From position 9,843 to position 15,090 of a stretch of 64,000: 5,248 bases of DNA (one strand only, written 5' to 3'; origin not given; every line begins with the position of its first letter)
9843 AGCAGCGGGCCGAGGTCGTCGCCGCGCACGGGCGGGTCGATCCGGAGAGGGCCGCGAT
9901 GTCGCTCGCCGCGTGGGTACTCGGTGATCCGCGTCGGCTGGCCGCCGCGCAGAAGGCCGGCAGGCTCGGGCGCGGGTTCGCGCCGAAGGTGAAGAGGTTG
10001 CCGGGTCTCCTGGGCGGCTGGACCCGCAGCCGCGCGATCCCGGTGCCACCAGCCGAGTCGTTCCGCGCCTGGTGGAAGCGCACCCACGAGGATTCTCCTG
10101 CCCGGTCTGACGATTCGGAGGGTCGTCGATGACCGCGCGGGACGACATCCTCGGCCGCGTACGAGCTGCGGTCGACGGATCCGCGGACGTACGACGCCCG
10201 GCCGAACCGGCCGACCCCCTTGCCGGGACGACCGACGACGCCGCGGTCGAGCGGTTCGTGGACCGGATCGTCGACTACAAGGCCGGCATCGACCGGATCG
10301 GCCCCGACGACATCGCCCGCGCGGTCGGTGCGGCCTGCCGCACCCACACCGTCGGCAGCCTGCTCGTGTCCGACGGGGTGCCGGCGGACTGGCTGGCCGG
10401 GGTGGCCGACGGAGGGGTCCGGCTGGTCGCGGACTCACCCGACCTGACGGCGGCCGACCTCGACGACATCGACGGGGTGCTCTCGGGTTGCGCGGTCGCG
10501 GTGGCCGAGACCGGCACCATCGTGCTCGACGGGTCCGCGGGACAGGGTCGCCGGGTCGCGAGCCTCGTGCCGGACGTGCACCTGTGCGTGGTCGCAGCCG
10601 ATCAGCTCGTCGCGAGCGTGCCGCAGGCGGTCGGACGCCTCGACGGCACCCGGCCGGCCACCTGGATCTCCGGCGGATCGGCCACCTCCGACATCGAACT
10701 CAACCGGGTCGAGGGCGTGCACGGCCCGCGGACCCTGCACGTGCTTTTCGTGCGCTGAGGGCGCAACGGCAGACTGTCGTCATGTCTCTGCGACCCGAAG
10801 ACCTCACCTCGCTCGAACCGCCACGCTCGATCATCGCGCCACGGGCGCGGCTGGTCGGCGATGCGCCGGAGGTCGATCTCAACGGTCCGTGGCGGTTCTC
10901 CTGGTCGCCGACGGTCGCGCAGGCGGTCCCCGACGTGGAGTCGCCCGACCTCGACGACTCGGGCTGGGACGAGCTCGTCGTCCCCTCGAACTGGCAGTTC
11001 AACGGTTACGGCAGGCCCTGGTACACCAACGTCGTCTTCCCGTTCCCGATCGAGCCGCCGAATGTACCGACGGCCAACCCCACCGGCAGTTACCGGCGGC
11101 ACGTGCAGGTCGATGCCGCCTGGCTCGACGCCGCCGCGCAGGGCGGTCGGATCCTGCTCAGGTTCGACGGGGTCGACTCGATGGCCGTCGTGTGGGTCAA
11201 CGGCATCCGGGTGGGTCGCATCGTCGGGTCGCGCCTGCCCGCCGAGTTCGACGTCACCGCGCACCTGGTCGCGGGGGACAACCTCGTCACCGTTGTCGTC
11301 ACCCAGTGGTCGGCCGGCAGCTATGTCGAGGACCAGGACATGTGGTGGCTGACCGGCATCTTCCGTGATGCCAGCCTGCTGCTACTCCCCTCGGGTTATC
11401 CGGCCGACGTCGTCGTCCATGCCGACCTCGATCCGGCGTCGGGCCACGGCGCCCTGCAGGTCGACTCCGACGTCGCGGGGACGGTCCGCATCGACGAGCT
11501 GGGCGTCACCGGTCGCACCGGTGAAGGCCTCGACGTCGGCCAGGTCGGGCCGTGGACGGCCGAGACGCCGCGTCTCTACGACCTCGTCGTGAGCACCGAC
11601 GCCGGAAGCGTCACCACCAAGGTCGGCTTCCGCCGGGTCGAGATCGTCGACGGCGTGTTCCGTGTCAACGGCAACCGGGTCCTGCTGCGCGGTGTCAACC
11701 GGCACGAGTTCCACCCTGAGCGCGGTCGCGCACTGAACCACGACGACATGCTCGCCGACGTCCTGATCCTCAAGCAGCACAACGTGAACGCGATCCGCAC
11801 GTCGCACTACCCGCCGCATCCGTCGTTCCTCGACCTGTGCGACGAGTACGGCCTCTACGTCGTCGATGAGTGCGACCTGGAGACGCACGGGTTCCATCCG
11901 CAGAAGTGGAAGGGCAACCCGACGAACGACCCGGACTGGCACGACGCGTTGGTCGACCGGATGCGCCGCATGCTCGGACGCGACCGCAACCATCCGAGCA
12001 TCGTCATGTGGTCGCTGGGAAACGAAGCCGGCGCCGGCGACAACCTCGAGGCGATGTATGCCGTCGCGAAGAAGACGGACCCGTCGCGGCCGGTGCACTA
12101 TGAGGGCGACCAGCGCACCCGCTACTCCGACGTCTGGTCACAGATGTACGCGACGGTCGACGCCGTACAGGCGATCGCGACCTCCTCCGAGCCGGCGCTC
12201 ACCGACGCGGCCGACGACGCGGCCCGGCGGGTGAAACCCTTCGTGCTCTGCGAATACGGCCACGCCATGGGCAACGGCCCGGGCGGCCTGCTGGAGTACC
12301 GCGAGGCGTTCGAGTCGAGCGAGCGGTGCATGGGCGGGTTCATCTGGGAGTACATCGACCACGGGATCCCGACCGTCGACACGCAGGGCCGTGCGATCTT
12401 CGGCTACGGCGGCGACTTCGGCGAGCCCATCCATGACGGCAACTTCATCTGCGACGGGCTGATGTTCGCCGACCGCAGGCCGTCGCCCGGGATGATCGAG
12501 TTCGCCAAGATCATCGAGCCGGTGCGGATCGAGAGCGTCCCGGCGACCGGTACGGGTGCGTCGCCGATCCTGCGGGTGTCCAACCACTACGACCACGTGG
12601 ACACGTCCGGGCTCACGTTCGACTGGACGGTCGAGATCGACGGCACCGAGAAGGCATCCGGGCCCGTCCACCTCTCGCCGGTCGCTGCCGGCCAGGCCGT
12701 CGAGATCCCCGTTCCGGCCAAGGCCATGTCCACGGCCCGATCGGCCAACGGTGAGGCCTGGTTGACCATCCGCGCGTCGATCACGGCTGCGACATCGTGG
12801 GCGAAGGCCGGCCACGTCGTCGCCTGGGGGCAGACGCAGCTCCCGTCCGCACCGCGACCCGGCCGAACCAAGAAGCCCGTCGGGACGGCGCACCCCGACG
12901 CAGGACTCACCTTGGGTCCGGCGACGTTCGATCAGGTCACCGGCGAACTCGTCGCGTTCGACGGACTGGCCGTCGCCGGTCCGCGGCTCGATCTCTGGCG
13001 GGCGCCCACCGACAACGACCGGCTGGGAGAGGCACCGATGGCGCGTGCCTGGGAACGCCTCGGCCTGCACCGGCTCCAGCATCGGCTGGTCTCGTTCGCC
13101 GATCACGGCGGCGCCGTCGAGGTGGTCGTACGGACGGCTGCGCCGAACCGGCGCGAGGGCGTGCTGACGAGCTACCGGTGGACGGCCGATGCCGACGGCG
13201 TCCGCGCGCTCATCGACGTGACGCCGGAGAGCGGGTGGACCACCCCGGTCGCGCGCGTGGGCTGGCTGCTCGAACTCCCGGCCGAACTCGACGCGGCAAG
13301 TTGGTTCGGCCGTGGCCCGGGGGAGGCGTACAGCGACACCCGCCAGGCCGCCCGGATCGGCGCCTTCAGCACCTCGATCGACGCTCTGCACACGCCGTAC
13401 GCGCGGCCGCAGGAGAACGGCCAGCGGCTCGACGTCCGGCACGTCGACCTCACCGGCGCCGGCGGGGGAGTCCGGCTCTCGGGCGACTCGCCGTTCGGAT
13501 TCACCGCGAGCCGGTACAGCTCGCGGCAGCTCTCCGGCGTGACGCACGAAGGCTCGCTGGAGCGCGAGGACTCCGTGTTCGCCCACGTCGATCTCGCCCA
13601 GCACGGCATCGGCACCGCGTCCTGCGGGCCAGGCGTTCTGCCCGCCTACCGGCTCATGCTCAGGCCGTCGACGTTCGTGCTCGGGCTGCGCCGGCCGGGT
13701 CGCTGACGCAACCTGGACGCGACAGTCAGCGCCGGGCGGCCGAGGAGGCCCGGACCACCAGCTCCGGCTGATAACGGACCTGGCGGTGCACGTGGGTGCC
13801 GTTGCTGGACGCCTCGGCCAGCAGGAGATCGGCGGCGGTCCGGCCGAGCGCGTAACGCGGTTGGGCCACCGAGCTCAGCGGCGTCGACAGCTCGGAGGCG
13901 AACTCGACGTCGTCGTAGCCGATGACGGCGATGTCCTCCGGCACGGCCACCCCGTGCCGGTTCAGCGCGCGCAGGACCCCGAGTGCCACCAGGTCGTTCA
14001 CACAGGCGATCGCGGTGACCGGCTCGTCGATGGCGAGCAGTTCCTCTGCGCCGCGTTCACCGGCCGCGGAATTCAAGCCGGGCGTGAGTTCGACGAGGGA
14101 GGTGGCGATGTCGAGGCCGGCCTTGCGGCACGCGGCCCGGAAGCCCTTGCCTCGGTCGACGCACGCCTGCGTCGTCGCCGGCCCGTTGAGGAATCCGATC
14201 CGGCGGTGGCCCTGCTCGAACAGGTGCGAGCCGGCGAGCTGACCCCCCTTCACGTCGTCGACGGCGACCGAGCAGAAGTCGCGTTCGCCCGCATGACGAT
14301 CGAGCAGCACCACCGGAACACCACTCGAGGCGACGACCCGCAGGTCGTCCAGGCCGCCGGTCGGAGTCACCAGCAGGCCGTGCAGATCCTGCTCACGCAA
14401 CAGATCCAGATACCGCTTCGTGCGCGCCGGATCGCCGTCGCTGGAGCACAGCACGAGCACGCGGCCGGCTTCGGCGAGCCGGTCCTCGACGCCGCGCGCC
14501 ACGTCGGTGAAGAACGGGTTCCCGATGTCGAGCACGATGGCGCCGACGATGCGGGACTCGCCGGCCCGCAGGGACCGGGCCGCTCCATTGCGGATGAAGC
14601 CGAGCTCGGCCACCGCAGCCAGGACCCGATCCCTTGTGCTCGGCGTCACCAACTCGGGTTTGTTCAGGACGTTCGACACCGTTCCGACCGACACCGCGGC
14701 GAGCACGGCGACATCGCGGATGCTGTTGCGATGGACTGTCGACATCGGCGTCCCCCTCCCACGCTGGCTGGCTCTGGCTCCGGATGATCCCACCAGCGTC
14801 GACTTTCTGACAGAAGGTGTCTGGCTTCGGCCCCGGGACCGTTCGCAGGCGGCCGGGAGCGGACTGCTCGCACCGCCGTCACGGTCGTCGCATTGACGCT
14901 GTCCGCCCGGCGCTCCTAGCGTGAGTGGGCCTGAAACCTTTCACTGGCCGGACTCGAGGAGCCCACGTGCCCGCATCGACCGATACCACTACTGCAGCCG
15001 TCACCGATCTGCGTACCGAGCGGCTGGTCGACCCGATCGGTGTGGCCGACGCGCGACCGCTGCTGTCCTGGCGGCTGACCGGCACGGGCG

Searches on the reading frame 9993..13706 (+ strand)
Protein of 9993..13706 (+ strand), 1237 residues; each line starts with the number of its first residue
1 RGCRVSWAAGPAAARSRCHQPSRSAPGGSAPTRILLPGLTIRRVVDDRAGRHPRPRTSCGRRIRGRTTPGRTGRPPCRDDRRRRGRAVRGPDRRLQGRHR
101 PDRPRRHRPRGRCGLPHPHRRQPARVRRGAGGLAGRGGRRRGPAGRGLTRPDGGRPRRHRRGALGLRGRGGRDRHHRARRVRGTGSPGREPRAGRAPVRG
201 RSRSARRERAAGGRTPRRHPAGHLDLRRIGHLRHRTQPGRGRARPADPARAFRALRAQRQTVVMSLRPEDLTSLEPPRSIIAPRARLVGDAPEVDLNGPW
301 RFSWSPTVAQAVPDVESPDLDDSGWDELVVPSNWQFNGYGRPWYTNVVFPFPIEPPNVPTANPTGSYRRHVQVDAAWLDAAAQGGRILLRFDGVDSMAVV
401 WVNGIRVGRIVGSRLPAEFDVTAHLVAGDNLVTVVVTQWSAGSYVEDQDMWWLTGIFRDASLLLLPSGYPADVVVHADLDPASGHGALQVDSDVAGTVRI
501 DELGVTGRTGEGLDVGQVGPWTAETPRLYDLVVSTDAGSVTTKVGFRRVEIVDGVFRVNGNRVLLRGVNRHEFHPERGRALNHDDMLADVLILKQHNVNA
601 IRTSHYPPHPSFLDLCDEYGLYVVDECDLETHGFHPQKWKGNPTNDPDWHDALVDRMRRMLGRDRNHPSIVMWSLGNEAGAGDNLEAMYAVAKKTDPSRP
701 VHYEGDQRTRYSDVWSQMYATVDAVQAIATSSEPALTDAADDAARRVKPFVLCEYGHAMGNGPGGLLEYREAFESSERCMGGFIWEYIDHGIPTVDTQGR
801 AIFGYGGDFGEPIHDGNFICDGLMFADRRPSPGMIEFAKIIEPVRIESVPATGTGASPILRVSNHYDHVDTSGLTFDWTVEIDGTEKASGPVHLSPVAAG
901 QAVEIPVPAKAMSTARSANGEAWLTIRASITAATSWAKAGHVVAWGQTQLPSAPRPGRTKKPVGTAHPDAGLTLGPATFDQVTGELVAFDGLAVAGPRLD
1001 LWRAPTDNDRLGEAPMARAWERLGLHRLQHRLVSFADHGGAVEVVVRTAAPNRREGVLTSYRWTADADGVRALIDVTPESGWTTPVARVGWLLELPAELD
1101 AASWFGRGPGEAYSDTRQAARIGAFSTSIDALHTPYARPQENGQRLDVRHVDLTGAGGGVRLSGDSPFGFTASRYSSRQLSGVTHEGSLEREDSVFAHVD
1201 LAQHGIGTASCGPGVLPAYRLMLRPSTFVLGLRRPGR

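Call 75: search_protein_families(library=pfam, proteins=[window:9993-13706:+], max_evalue=0.0001)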
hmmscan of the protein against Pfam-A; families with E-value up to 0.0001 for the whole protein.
window:9993-13706:+ (1237 aa): 5 families
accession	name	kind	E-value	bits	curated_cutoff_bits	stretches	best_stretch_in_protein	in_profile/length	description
PF02836.23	Glyco_hydro_2_C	-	5.1e-100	334.9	21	1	549-845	1-301/302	Glycosyl hydrolases family 2, TIM barrel domain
PF02929.23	Bgal_small_N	-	9.8e-55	186.4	25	1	977-1222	7-237/248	Beta galactosidase small chain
PF02837.24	Glyco_hydro_2_N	-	6.3e-42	143.8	28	1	295-466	3-169/169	Glycosyl hydrolases family 2, sugar binding domain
PF16353.11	LacZ_4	-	6.4e-22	78.1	27.3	1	860-951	1-87/87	Beta-galactosidase, domain 4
PF22666.2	Glyco_hydro_2_N2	-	5.5e-08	33.5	27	1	367-438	52-119/167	Glycosyl hydrolase 2 galactose-binding domain-like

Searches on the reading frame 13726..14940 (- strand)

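Call 75: search_protein_families(library=pfam, proteins=[window:13726-14940:-], max_evalue=0.0001)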
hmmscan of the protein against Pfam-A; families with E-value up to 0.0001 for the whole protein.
window:13726-14940:- (404 aa): 4 families
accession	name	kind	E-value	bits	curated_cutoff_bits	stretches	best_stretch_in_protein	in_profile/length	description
PF13377.12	Peripla_BP_3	-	2.8e-36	125.6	26.5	1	239-400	3-167/167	Periplasmic binding protein-like domain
PF00532.27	Peripla_BP_1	-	6.2e-29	101.8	22.2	1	132-383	4-267/281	Periplasmic binding proteins and sugar binding domain of LacI family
PF13407.12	Peripla_BP_4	-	1.7e-20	74.1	35.1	1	134-377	3-254/258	Periplasmic binding protein domain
PF00356.27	LacI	-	1.3e-14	54.1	27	1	73-118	1-46/46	Bacterial regulatory proteins, lacI family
